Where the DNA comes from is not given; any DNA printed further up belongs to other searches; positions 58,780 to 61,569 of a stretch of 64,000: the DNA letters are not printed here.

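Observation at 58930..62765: Fused phosphatase-kinase sensor plus STAS protein joined to a Liv ABC importer and an orphan PotD-like binding protein, with no sigma factor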

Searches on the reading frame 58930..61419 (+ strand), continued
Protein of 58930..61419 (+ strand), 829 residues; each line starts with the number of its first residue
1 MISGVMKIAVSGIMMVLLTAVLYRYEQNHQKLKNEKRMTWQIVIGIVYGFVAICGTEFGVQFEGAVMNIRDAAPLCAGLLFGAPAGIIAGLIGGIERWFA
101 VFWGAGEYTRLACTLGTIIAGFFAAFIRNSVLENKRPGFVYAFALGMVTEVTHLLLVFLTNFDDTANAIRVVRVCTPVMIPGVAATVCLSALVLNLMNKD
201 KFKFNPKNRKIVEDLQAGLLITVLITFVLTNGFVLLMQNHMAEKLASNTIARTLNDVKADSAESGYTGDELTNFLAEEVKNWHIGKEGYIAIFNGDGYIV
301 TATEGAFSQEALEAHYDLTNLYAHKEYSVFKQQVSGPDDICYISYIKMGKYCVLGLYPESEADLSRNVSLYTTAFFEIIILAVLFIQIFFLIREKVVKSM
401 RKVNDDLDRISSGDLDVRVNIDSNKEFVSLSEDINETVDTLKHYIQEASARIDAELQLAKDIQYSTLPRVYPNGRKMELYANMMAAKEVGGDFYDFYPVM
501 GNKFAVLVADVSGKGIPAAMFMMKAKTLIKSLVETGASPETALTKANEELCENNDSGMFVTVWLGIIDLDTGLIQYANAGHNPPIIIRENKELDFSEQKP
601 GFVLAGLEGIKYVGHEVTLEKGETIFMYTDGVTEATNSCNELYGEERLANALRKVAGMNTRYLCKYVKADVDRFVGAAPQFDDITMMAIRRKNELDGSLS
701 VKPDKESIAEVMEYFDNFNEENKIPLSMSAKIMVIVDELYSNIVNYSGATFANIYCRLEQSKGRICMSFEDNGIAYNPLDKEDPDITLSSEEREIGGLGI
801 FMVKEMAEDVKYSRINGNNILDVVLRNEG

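Call 20: search_protein_families(library=pfam, proteins=[L018:7140-7706:+, L018:7710-8882:+, L018:3024-3983:+, L020:8948-9988:+, L038:8994-9401:+, L038:9398-9886:+, L045:11303-12400:+, L045:12402-12809:+, L045:8416-9435:+, L035:12033-13208:+], max_evalue=0.01)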
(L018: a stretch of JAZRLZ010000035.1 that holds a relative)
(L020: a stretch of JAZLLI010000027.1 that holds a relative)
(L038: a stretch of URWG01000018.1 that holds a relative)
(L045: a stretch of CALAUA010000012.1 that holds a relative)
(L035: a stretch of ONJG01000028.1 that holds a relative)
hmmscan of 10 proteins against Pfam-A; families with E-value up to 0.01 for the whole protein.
L018:7140-7706:+ (188 aa): 2 families
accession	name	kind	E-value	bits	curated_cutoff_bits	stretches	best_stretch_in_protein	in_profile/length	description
PF13328.12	HD_4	-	1.3e-20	74.1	27.2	1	7-141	1-145/156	HD domain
PF01966.28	HD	-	0.0023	18.7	22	1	29-88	3-75/116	HD domain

L018:7710-8882:+ (390 aa): 3 families
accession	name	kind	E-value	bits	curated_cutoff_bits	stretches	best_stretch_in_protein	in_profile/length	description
PF01636.29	APH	-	4.4e-19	69.6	23.2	1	108-299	2-214/239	Phosphotransferase enzyme family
PF01740.26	STAS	-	3.7e-11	43.2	22.6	1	4-98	3-101/106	STAS domain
PF13466.11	STAS_2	-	2.9e-06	27.8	29.2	1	14-90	1-79/80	STAS domain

L018:3024-3983:+ (319 aa): 0 families

L020:8948-9988:+ (346 aa): 4 families
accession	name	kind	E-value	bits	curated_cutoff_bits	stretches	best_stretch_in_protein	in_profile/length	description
PF13407.12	Peripla_BP_4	-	2.9e-38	132.4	35.1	1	62-317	1-257/258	Periplasmic binding protein domain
PF00532.27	Peripla_BP_1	-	2.2e-15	57.3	22.2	1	61-268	3-210/281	Periplasmic binding proteins and sugar binding domain of LacI family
PF13377.12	Peripla_BP_3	-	4e-07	30.7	26.5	1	190-331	23-163/167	Periplasmic binding protein-like domain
PF20274.4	cREC_REC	-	0.0064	17.6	27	0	127-194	21-79/88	Cyclic-phosphate processing Receiver domain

L038:8994-9401:+ (135 aa): 2 families
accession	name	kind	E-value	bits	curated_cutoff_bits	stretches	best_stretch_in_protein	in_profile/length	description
PF13581.12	HATPase_c_2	-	3.6e-23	82.4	27.4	1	6-133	1-127/127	Histidine kinase-like ATPase domain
PF02518.31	HATPase_c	-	0.00039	21.3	26.4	1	35-119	4-92/111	Histidine kinase-, DNA gyrase B-, and HSP90-like ATPase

L038:9398-9886:+ (162 aa): 0 families

L045:11303-12400:+ (365 aa): 9 families
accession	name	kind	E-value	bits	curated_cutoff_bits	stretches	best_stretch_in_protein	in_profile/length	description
PF00005.33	ABC_tran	-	1.3e-37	129.9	25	1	18-166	1-137/137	ABC transporter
PF13304.12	AAA_21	-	9.1e-11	42.8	27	2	136-196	236-299/304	AAA domain, putative AbiEii toxin, Type IV TA system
PF02463.25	SMC_N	-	1.1e-08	35.2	40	1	30-204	26-206/220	RecF/RecN/SMC N terminal domain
PF13166.12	AAA_13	-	3.9e-06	26.3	36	1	156-207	527-581/713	AAA domain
PF13555.12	AAA_29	-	0.0013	18.9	27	1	23-55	17-49/61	P-loop containing region of AAA domain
PF13401.12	AAA_22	-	0.0014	19.4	27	1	28-81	5-59/130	AAA domain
PF13191.12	AAA_16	-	0.0024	18.8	32.6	1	26-52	22-49/167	AAA ATPase domain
PF25199.1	nSTAND_NTPase5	-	0.0028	17.9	34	0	24-62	37-76/145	Novel STAND NTPase 5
PF09818.15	ABC_ATPase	-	0.0037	16.8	23.2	0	24-49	76-100/283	P-loop domain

L045:12402-12809:+ (135 aa): 2 families
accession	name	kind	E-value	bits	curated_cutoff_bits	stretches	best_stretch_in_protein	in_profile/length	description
PF13581.12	HATPase_c_2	-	1e-25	90.7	27.4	1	10-133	4-127/127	Histidine kinase-like ATPase domain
PF02518.31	HATPase_c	-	7.4e-05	23.6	26.4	1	38-116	6-85/111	Histidine kinase-, DNA gyrase B-, and HSP90-like ATPase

L045:8416-9435:+ (339 aa): 2 families
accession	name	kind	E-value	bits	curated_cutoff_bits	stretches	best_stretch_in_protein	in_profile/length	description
PF14262.12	Cthe_2159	-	2.5e-08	34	25.8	1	175-261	169-258/262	Carbohydrate-binding domain-containing protein Cthe_2159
PF18666.6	CBM64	-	0.0092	16.5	25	0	152-199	17-60/74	Carbohydrate-binding module 64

L035:12033-13208:+ (391 aa): 14 families
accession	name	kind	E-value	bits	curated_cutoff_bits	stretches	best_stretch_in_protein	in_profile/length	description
PF05958.17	tRNA_U5-meth_tr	-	1.1e-27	97.4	23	1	192-383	150-356/357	tRNA (Uracil-5-)-methyltransferase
PF13847.12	Methyltransf_31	-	7.4e-14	52.1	27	1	240-314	3-81/145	Methyltransferase domain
PF05175.20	MTS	-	1e-09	38.7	23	1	213-316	7-107/170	Methyltransferase small domain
PF13649.12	Methyltransf_25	-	5e-09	37.2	27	1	244-312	1-69/97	Methyltransferase domain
PF09445.16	Methyltransf_15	-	1.6e-07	31.5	22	1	243-321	3-85/165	RNA cap guanine-N2 methyltransferase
PF02475.24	TRM5-TYW2_MTfase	-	1.2e-05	25.8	28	1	240-315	36-112/164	TRM5/TYW2 methyltransferase domain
PF08241.18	Methyltransf_11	-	2.2e-05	25.4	21.2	1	247-299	3-53/95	Methyltransferase domain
PF06325.19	PrmA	-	8.8e-05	22.6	22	1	240-312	161-231/296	Ribosomal protein L11 methyltransferase (PrmA)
PF03602.21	Cons_hypoth95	-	0.00044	20.4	24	1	237-331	38-139/182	Conserved hypothetical protein 95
PF03848.20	TehB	-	0.00052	19.9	20.4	1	213-296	4-86/193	Tellurite resistance protein TehB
PF01728.25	FtsJ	-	0.00053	20.4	24.1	1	240-314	21-98/181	FtsJ-like methyltransferase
PF08242.18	Methyltransf_12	-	0.0047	18.1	30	1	247-312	3-70/98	Methyltransferase domain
PF01209.24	Ubie_methyltran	-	0.0066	16.3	20.1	1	233-305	40-114/233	ubiE/COQ5 methyltransferase family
PF02086.21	MethyltransfD12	-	0.0097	16.1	22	0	228-280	8-60/253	D12 class N6 adenine-specific DNA methyltransferase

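Call 24: search_protein_families(library=pfam, alignment_id=A2, max_evalue=0.0001)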
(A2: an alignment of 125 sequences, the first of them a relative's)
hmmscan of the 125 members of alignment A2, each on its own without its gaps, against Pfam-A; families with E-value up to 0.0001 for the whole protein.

A. member 1, L002:2018-2248:- (76 aa): 0 families

B. families by the number of members that match (of 125 scanned): 119 families (the first 25 are shown)
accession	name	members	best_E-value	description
PF01740.26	STAS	17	3.3e-18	STAS domain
PF13466.11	STAS_2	16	8.9e-14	STAS domain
PF12706.13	Lactamase_B_2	4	1.7e-31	Beta-lactamase superfamily domain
PF01636.29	APH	4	3.7e-14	Phosphotransferase enzyme family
PF00753.33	Lactamase_B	4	3.4e-13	Metallo-beta-lactamase superfamily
PF00583.31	Acetyltransf_1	3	2.8e-15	Acetyltransferase (GNAT) family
PF13508.13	Acetyltransf_7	3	7.4e-10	Acetyltransferase (GNAT) domain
PF03977.18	OAD_beta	2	2.2e-153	Na+-transporting oxaloacetate decarboxylase beta subunit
PF10974.15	DUF2804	2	4.5e-94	Domain of unknown function (DUF2804)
PF14863.12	Alkyl_sulf_dimr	2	7.4e-62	Alkyl sulfatase dimerisation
PF00990.26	GGDEF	2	1.7e-54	Diguanylate cyclase, GGDEF domain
PF13407.12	Peripla_BP_4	2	2.9e-38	Periplasmic binding protein domain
PF01554.23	MatE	2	1.2e-32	MatE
PF14864.11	Alkyl_sulf_C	2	7.3e-25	Alkyl sulfatase C-terminal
PF00535.33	Glycos_transf_2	2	1.3e-20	Glycosyl transferase family 2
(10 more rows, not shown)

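Call 25: search_protein_families(library=pfam, alignment_id=A3, max_evalue=0.0001)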
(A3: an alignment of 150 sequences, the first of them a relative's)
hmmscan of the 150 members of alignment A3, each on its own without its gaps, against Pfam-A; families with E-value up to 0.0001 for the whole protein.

A. member 1, L002:5408-6004:+ (199 aa): 0 families

B. families by the number of members that match (of 150 scanned): 120 families (the first 25 are shown)
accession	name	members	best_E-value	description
PF01740.26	STAS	30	1.7e-19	STAS domain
PF13466.11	STAS_2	28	4.9e-14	STAS domain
PF01636.29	APH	16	8.1e-21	Phosphotransferase enzyme family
PF00005.33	ABC_tran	11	1.3e-37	ABC transporter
PF13328.12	HD_4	11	1.1e-21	HD domain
PF02463.25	SMC_N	8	1.1e-08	RecF/RecN/SMC N terminal domain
PF13581.12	HATPase_c_2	7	1e-25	Histidine kinase-like ATPase domain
PF13304.12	AAA_21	6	9.1e-11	AAA domain, putative AbiEii toxin, Type IV TA system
PF02518.31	HATPase_c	5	4.3e-30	Histidine kinase-, DNA gyrase B-, and HSP90-like ATPase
PF00664.28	ABC_membrane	5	9.6e-30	ABC transporter transmembrane region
PF03412.21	Peptidase_C39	3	1.3e-36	Peptidase C39 family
PF00072.30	Response_reg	3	1.6e-30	Response regulator receiver domain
PF00497.25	SBP_bac_3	3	3e-28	Bacterial extracellular solute-binding proteins, family 3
PF00486.34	Trans_reg_C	3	4.9e-25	Transcriptional regulatory protein, C terminal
PF00528.27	BPD_transp_1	3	4.9e-19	Binding-protein-dependent transport system inner membrane component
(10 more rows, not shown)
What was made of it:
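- On Partner-switching module (RsbU/RsbW/RsbV, SpoIIE/SpoIIAB/SpoIIAA): At most 1 in each of two sets of 125 and 150 neighbour proteins from about 75 loci (calls 24, 25).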

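Call 27: find_related_loci(query=window:58930-61419:+, collection=metagenome_contigs, flank=10000)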
Query window:58930-61419:+ (829 aa) in metagenome_contigs; peptide patterns used: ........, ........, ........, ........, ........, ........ (x = any residue, [..] = any of these).
417 stretches matched a pattern; 387 encode a relative of the query (tblastn E <= 1e-3); the best 80 are kept; 80 distinct loci.
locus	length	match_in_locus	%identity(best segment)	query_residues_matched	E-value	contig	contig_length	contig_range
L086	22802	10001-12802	46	6-821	1e-159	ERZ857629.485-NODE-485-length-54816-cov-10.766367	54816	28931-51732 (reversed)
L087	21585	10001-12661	46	43-823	9e-156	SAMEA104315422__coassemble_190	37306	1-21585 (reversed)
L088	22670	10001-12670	46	41-823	2e-156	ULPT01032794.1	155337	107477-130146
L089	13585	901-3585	46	36-824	2e-150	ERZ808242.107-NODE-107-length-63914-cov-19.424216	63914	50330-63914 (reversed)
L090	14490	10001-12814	44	6-821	1e-146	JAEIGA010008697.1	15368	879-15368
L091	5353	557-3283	42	41-826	6e-148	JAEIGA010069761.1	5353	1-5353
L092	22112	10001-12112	38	1-715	2e-143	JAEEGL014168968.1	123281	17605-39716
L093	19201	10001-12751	45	17-821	5e-142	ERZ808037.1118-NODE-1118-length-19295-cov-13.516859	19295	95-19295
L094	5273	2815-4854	38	3-692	1e-141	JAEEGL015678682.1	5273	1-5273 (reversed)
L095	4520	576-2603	36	5-690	8e-141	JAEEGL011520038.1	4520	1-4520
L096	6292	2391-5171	44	6-821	2e-136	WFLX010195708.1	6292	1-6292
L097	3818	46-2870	49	4-824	5e-138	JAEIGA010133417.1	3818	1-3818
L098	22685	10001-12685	46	36-823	3e-158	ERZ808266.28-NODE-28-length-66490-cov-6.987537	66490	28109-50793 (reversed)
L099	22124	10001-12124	34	5-720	5e-123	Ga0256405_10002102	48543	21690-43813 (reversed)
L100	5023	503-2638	36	1-695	2e-124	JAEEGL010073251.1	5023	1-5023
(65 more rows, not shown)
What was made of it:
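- Tried and rejected: Metagenome scan (call 27): the scan with the sensor found nothing closer than 49% identity.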

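Call 29: find_encoding_contigs(protein=P0018, flank=8000, max_places=1)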
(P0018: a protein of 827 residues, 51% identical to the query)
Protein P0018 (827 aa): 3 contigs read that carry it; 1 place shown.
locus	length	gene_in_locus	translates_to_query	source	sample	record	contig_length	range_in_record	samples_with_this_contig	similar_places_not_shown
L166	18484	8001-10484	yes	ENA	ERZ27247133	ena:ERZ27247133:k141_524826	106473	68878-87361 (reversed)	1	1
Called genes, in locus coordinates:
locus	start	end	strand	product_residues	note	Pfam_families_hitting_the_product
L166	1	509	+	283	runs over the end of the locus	PF02811:PHP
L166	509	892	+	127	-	-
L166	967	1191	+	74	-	PF14354:Lar_restr_allev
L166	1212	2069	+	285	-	PF02579:Nitro_FeMo-Co, PF00254:FKBP_C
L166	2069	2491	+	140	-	PF00892:EamA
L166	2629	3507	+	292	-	PF02899:Phage_int_SAM_1, PF13495:Phage_int_SAM_4, PF00589:Phage_integrase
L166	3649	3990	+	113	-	PF01245:Ribosomal_L19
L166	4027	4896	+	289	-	PF03193:RsgA_GTPase (weak), PF01926:MMR_HSR1, PF02421:FeoB_N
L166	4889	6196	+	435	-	PF01351:RNase_HII, PF01693:Cauli_VI, PF00075:RNase_H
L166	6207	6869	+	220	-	PF00881:Nitroreductase, PF14512:TM1586_NiRdase (faint)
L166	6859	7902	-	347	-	PF02540:NAD_synthase (weak), PF03054:tRNA_Me_trans, PF20259:tRNA_Me_trans_M, PF20258:tRNA_Me_trans_C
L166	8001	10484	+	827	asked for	PF07694:5TM-5TMR_LYT, PF07228:SpoIIE, PF13581:HATPase_c_2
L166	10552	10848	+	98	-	PF01740:STAS, PF13466:STAS_2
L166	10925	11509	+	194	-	PF18306:LDcluster4, PF03641:Lysine_decarbox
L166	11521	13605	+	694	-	PF00664:ABC_membrane, PF00005:ABC_tran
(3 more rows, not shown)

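Call 30: find_encoding_contigs(protein=P0012, flank=8000, max_places=1)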
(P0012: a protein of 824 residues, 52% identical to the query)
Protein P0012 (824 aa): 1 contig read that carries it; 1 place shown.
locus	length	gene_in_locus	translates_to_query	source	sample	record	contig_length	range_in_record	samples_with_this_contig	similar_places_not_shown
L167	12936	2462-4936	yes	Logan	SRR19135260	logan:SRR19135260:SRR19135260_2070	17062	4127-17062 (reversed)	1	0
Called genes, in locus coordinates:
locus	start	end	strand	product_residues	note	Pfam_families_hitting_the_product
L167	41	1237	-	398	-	PF00291:PALP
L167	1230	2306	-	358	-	PF02540:NAD_synthase, PF02568:ThiI (weak), PF03054:tRNA_Me_trans, PF06508:QueC (weak), PF24167:DUF7411 (weak), PF20259:tRNA_Me_trans_M, PF20258:tRNA_Me_trans_C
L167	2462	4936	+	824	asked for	PF07694:5TM-5TMR_LYT, PF07228:SpoIIE, PF13581:HATPase_c_2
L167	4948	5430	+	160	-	-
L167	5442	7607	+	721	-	PF03412:Peptidase_C39, PF00664:ABC_membrane, PF00005:ABC_tran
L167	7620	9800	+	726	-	PF00664:ABC_membrane, PF00005:ABC_tran, PF02463:SMC_N (faint)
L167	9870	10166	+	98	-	PF01740:STAS, PF13466:STAS_2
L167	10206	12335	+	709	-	PF00664:ABC_membrane, PF00005:ABC_tran, PF02463:SMC_N (faint)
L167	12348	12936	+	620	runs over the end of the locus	PF00664:ABC_membrane, PF00005:ABC_tran, PF13401:AAA_22 (faint)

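Call 31: find_encoding_contigs(protein=P0022, flank=8000, max_places=1)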
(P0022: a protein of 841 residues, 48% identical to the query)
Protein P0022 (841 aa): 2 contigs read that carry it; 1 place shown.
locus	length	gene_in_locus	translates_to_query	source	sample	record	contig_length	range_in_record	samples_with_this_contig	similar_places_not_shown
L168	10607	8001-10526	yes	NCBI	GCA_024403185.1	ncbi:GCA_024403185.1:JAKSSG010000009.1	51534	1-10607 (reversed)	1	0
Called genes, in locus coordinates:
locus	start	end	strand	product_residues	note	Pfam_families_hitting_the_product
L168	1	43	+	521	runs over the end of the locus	PF28550:DUF8436 (weak), PF01593:Amino_oxidase (faint), PF03486:HI0933_like (faint), PF01266:DAO (weak), PF21688:FAD-depend_C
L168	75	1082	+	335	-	PF01695:IstB_IS21 (faint), PF02562:PhoH, PF13604:AAA_30 (weak), PF13245:AAA_19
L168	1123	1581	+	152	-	PF02130:YbeY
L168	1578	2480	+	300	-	PF00009:GTP_EFTU, PF00350:Dynamin_N (faint), PF01926:MMR_HSR1, PF02421:FeoB_N, PF02492:cobW (faint), PF03193:RsgA_GTPase (faint), PF07650:KH_2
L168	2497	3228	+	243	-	PF11967:RecO_N, PF02565:RecO_C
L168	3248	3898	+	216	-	PF14242:DUF4342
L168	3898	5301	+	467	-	PF28494:GlyRS_ins_1 (weak), PF00587:tRNA-synt_2b, PF03129:HGTP_anticodon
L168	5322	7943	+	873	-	PF01326:PPDK_N, PF00391:PEP-utilizers, PF02896:PEP-utilizers_C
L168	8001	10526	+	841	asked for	PF07694:5TM-5TMR_LYT, PF07228:SpoIIE, PF13581:HATPase_c_2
